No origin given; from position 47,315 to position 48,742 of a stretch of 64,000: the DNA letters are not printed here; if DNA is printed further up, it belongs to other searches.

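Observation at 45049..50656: Membrane-subunit-free, complex-I-type [NiFe] hydrogenase operon interleaved with two HdrB-like and one HdrC-like genes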

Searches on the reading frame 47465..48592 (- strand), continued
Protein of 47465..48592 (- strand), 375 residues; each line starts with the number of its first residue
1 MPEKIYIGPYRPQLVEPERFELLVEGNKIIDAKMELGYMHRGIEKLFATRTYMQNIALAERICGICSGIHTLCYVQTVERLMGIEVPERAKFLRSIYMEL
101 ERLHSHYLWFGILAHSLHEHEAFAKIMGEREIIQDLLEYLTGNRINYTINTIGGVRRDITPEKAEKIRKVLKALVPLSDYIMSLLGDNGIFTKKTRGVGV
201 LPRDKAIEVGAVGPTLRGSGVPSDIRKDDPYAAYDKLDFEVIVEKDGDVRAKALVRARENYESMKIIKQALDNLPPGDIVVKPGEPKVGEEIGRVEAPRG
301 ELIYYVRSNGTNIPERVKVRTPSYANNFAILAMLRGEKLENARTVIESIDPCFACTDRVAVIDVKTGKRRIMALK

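Call 40: list_cluster_members(proteins=[P0121, P0122, P0123, P0124, P0125, P0127, P0128, P0130, P0132, P0126])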
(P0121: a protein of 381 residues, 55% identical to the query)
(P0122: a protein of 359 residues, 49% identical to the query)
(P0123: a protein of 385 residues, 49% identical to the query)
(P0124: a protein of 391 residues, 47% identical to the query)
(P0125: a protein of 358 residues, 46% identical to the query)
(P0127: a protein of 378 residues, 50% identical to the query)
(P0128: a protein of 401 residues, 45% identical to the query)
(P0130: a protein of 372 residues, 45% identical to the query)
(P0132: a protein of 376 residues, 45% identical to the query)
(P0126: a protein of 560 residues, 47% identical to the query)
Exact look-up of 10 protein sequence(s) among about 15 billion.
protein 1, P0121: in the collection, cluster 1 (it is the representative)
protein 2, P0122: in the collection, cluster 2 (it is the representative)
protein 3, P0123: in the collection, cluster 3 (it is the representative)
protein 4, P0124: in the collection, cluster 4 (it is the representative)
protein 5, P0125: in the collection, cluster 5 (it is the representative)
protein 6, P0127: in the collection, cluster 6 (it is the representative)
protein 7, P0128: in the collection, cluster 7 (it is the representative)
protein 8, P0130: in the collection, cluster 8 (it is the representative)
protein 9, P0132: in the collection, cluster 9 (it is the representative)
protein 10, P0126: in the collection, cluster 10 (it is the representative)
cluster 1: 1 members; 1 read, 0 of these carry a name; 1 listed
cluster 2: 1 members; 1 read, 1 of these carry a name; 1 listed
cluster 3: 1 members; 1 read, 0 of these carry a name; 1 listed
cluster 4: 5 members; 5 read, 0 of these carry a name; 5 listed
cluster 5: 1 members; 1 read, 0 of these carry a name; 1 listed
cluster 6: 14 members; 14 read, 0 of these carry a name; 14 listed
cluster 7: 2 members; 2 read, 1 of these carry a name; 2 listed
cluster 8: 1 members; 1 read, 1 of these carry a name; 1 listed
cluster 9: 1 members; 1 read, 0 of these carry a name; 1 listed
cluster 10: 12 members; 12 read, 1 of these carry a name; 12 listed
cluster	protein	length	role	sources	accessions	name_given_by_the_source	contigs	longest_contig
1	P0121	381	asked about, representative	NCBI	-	-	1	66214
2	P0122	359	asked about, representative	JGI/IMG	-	Ni,Fe-hydrogenase III large subunit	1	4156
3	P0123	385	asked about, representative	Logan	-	-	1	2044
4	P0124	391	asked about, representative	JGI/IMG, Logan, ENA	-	-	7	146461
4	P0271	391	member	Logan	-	-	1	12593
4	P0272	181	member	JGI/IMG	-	-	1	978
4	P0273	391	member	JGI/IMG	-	-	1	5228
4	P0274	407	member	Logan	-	-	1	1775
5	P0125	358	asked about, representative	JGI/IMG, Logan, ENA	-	-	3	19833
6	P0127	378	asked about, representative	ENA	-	-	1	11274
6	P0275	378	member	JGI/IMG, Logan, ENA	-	-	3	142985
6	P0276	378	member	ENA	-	-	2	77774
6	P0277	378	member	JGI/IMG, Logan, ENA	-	-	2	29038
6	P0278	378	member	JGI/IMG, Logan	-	-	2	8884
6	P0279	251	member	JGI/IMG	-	-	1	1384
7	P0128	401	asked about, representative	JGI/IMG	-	-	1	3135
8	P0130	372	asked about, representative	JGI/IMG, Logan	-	NADH-quinone oxidoreductase subunit D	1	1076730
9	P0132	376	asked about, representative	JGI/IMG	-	-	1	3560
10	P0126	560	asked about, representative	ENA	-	-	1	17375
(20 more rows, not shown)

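Call 45: find_homologous_proteins(query=A1, max_evalue=1e-30)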
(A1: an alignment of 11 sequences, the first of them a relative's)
Query A1 (11 sequences) (381 aa, profile of the alignment): 7931 proteins with E <= 1e-30 among 8000 candidates; the best 120 are listed.
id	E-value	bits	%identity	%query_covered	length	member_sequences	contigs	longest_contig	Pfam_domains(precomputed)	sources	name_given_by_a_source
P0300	3.4e-157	541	-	-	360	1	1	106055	PF00374.25,PF00346.25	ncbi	-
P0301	3.5e-157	541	42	94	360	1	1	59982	PF00374.25,PF00346.25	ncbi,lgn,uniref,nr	ncbi:Ni,Fe-hydrogenase III large subunit [Caloramator fervidus]|uniref:Ni,Fe-hydrogenase III large s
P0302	4.4e-157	541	-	-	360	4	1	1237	PF00374.25,PF00346.25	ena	-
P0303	6.0e-157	540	-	-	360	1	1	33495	PF00374.25,PF00346.25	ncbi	-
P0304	6.2e-157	540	-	-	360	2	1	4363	PF00374.25,PF00346.25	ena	-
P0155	1.2e-156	539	42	94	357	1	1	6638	PF00374.25,PF00346.25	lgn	-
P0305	2.2e-156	539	-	-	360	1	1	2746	PF00374.25,PF00346.25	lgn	-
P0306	2.6e-156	538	41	94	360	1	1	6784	PF00374.25,PF00346.25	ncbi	-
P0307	3.5e-156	538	43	94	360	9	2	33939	PF00374.25,PF00346.25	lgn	-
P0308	6.1e-156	537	-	-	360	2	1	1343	PF00374.25,PF00346.25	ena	-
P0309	2.4e-155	535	43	94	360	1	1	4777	PF00374.25,PF00346.25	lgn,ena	-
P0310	3.1e-155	535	-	-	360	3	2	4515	PF00374.25,PF00346.25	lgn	-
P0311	3.2e-155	535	42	94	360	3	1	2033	PF00374.25,PF00346.25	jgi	jgi:Ni,Fe-hydrogenase III large subunit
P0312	3.2e-155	535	-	-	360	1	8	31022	PF00374.25,PF00346.25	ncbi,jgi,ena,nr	ncbi:MAG: NADH dehydrogenase subunit [Lachnospiraceae bacterium]|nr:NADH dehydrogenase subunit [Lach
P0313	3.5e-155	535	-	-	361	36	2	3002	PF00374.25,PF00346.25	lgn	-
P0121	4.8e-155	534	100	100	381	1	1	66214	PF00374.25,PF00346.25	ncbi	-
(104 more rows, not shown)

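Call 46: find_encoding_contigs(protein=P0121, flank=10000, max_places=2)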
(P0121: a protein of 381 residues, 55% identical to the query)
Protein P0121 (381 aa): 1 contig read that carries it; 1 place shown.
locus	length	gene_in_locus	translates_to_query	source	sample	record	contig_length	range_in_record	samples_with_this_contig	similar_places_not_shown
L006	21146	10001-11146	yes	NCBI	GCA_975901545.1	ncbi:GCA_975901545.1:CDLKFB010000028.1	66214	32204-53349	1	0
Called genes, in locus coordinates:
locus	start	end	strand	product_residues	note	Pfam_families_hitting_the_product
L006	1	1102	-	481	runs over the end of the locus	PF27537:HoxH, PF00374:NiFeSe_Hases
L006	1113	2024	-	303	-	PF01058:Oxidored_q6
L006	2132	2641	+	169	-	PF01750:HycI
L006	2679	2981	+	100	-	-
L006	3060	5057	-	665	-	PF07992:Pyr_redox_2 (weak), PF00890:FAD_binding_2, PF01266:DAO (weak), PF13450:NAD_binding_8, PF13187:Fer4_9, PF00037:Fer4 (weak), PF12838:Fer4_7, PF13187:Fer4_9 (weak), +8 more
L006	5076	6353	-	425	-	PF00890:FAD_binding_2 (weak), PF01266:DAO (weak), PF07992:Pyr_redox_2 (weak), PF12831:FAD_oxidored, PF13450:NAD_binding_8, PF00037:Fer4, PF12797:Fer4_2 (weak), PF13187:Fer4_9, +5 more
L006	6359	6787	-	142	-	PF02662:FlpD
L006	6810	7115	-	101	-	-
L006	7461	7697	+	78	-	PF01037:AsnC_trans_reg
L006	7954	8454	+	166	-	PF12797:Fer4_2 (faint), PF12837:Fer4_6 (faint), PF00037:Fer4 (faint), PF14697:Fer4_21 (faint), PF12838:Fer4_7 (weak), PF13237:Fer4_10 (weak), PF13247:Fer4_11, PF12838:Fer4_7 (weak), +1 more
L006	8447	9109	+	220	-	PF00329:Complex1_30kDa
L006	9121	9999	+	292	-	PF02754:CCG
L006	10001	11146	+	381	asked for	PF00374:NiFeSe_Hases, PF00346:Complex1_49kDa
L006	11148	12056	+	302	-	PF01058:Oxidored_q6, PF13187:Fer4_9 (faint), PF13237:Fer4_10 (faint), PF13183:Fer4_8 (faint), PF00037:Fer4 (weak), PF14697:Fer4_21 (weak), PF12838:Fer4_7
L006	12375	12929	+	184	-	PF13187:Fer4_9, PF13183:Fer4_8, PF13484:Fer4_16 (faint), PF13534:Fer4_17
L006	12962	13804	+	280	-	PF02754:CCG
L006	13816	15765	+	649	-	PF00890:FAD_binding_2 (weak), PF12831:FAD_oxidored (weak), PF13450:NAD_binding_8 (weak), PF13187:Fer4_9 (weak), PF00037:Fer4, PF12837:Fer4_6 (weak), PF13187:Fer4_9, PF14697:Fer4_21, +12 more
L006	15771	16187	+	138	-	PF02662:FlpD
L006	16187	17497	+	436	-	PF01266:DAO (weak), PF07992:Pyr_redox_2 (weak), PF12831:FAD_oxidored, PF13450:NAD_binding_8 (weak), PF00037:Fer4, PF12797:Fer4_2 (weak), PF13187:Fer4_9 (weak), PF00037:Fer4 (weak), +7 more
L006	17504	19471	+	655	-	PF00890:FAD_binding_2, PF01266:DAO (weak), PF07992:Pyr_redox_2 (weak), PF00037:Fer4, PF12838:Fer4_7, PF13187:Fer4_9, PF13237:Fer4_10, PF14697:Fer4_21, +11 more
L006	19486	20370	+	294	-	PF02662:FlpD, PF13484:Fer4_16 (faint), PF13187:Fer4_9 (faint), PF00037:Fer4 (weak), PF12837:Fer4_6 (weak), PF13237:Fer4_10 (faint), PF12838:Fer4_7 (weak)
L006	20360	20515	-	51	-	-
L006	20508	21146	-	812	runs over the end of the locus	PF12831:FAD_oxidored (weak), PF13187:Fer4_9, PF12838:Fer4_7, PF00037:Fer4 (weak), PF07992:Pyr_redox_2 (weak), PF13187:Fer4_9, PF12838:Fer4_7, PF02662:FlpD, +9 more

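Call 47: find_encoding_contigs(protein=P0122, flank=10000, max_places=2)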
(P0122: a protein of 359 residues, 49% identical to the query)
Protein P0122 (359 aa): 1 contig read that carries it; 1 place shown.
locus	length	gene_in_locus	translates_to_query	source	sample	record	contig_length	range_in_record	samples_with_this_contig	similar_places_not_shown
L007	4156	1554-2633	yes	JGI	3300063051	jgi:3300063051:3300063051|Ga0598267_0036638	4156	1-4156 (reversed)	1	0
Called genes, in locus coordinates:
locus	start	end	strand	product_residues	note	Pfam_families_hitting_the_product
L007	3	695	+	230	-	PF00329:Complex1_30kDa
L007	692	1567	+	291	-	PF02754:CCG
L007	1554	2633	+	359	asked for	PF00374:NiFeSe_Hases, PF00346:Complex1_49kDa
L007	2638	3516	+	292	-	PF12797:Fer4_2 (faint), PF13183:Fer4_8 (faint), PF01058:Oxidored_q6, PF00037:Fer4, PF13237:Fer4_10, PF14697:Fer4_21 (weak), PF12838:Fer4_7, PF13187:Fer4_9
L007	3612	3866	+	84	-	PF13244:MbhD (weak), PF00499:Oxidored_q3 (weak)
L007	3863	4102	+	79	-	-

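Call 49: find_related_loci(query=window:47465-48592:-, collection=genome_contigs, flank=10000)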
Query window:47465-48592:- (375 aa) in genome_contigs; peptide patterns used: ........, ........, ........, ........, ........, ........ (x = any residue, [..] = any of these).
138 stretches matched a pattern; 83 encode a relative of the query (tblastn E <= 1e-3); the best 80 are kept; 79 distinct loci.
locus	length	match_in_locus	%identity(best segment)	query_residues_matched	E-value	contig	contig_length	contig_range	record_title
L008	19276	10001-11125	91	1-375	0e+0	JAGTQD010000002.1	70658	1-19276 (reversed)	MAG: Candidatus Bathyarchaeota archaeon isolate JZ_bin_36.1 JZ_bin_36.1_NODE_2, whole genome shotgun sequence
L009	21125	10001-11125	88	1-375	0e+0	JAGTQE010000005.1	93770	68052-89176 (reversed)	MAG: Candidatus Bathyarchaeota archaeon isolate JZ_bin_36.2 JZ_bin_36.2_NODE_5, whole genome shotgun sequence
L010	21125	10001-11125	87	1-375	0e+0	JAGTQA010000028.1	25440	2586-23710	MAG: Candidatus Bathyarchaeota archaeon isolate JZ_bin_14 JZ_bin_14_NODE_781, whole genome shotgun sequence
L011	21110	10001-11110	89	1-370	0e+0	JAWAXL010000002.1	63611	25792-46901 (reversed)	MAG: Candidatus Bathyarchaeia archaeon isolate ZZQ_201803_bins_111 ZZQ_201803_bins_111_scaffold_2, whole genome shotgun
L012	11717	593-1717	87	1-375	0e+0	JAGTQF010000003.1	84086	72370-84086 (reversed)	MAG: Candidatus Bathyarchaeota archaeon isolate JZ_bin_36.3 JZ_bin_36.3_NODE_3, whole genome shotgun sequence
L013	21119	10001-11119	87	1-373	0e+0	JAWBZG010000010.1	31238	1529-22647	MAG: Candidatus Bathyarchaeia archaeon isolate JZ-1_201901_bins_53 JZ-1_201901_bins_53_scaffold_10, whole genome shotgun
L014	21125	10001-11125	85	1-375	0e+0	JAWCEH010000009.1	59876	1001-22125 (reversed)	MAG: Candidatus Bathyarchaeia archaeon isolate JZ-1_201912_bins_83 JZ-1_201912_bins_83_scaffold_9, whole genome shotgun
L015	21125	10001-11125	84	1-375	0e+0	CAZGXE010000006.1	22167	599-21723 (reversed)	MAG TPA_asm: uncultured Candidatus Bathyarchaeia archaeon isolate binchicken_co6_429 genome assembly, contig: NODE_2182_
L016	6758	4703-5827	83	1-375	0e+0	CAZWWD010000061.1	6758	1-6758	MAG TPA_asm: uncultured Candidatus Bathyarchaeia archaeon isolate binchicken_co184_346 genome assembly, contig: NODE_237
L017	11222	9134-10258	84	1-375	0e+0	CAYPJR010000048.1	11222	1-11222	MAG TPA_asm: uncultured Candidatus Bathyarchaeia archaeon isolate SRP104967_co1_31 genome assembly, contig: NODE_1985_le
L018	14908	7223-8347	83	1-375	0e+0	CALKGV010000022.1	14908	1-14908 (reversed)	MAG: uncultured archaeon isolate S1_Bin_METABAT__95 genome assembly, contig: c_000001093183, whole genome shotgun sequen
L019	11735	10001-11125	82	1-375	0e+0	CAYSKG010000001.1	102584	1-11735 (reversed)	MAG TPA_asm: uncultured Candidatus Bathyarchaeia archaeon isolate binchicken_co184_659 genome assembly, contig: NODE_137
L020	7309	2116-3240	82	1-375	0e+0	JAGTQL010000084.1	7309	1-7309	MAG: Candidatus Bathyarchaeota archaeon isolate QZM_A2_bin_23 QZM_A2_bin_23_scaffold_6238_curated, whole genome shotgun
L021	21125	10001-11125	79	1-375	0e+0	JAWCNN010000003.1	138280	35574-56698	MAG: Candidatus Bathyarchaeia archaeon isolate JZ-2_201709_bins_178 JZ-2_201709_bins_178_scaffold_3, whole genome shotgu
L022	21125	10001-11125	78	1-375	0e+0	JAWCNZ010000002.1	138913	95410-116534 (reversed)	MAG: Candidatus Bathyarchaeia archaeon isolate JZ-2_201709_bins_77 JZ-2_201709_bins_77_scaffold_2, whole genome shotgun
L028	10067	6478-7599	78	1-374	0e+0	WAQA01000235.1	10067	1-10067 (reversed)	MAG: Candidatus Bathyarchaeota archaeon isolate S146_99_esom k151_82820, whole genome shotgun sequence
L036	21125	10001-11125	72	1-375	0e+0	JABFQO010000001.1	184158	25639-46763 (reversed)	Candidatus Bathyarchaeota archaeon A05DMB-4 NODE_54_length_184158_cov_20.176999, whole genome shotgun sequence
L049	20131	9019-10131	49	7-375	3e-114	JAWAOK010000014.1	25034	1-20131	MAG: Candidatus Nezhaarchaeales archaeon isolate SZTDM-1b_201709_bins_4 SZTDM-1b_201709_bins_4_scaffold_14, whole genome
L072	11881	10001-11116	42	7-373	1e-93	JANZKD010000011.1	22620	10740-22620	MAG: Candidatus Culexmicrobium profundum isolate GB-1867-035 Ga0190363_1000522, whole genome shotgun sequence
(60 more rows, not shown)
